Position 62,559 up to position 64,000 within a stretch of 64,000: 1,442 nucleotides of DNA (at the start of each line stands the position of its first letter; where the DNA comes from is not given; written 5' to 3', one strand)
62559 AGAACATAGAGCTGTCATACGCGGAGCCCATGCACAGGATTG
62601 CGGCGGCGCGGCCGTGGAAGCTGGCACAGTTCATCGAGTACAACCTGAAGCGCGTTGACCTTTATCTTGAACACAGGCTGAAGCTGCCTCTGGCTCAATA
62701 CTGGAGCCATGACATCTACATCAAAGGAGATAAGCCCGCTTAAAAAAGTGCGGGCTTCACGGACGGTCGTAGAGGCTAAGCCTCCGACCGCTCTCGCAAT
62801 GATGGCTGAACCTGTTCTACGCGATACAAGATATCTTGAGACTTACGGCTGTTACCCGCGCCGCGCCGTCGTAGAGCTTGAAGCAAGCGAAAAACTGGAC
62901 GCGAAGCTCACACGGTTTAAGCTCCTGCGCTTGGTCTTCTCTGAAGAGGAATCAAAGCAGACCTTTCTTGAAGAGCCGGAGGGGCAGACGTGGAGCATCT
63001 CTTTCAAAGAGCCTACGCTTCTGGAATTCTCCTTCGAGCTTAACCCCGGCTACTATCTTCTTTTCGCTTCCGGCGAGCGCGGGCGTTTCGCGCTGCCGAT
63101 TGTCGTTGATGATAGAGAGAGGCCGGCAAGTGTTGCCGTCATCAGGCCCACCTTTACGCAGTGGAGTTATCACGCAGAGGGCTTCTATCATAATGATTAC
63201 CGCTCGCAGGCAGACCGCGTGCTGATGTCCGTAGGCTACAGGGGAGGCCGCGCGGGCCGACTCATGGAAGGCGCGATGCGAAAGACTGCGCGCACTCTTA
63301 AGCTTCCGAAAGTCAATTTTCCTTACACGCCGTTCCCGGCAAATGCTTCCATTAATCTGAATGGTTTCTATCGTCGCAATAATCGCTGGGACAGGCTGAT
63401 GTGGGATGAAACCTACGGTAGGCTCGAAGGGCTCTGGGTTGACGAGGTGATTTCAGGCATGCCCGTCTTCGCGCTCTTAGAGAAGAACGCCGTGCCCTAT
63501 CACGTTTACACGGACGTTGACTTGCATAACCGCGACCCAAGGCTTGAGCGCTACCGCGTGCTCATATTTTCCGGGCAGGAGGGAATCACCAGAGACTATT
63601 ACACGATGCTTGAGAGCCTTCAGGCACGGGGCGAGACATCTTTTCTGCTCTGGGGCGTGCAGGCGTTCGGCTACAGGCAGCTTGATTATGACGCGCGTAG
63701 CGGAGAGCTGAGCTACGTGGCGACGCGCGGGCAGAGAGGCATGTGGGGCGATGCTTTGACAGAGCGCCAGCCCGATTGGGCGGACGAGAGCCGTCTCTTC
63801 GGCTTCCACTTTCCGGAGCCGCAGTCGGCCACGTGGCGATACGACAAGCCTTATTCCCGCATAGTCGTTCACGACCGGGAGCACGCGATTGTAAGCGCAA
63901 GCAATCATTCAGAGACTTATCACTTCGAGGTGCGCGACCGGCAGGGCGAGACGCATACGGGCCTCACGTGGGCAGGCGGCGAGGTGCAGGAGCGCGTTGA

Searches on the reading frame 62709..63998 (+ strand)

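Call 39: search_protein_families(library=pfam, proteins=[window:62709-63998:+], max_evalue=0.0001)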
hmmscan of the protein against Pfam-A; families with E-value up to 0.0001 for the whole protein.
window:62709-63998:+ (430 aa): 1 family
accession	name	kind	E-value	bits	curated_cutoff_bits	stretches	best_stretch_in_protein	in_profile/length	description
PF20254.3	DMFA2_C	-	5.4e-11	43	27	1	108-384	54-286/374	N,N-dimethylformamidase beta subunit-like, C-terminal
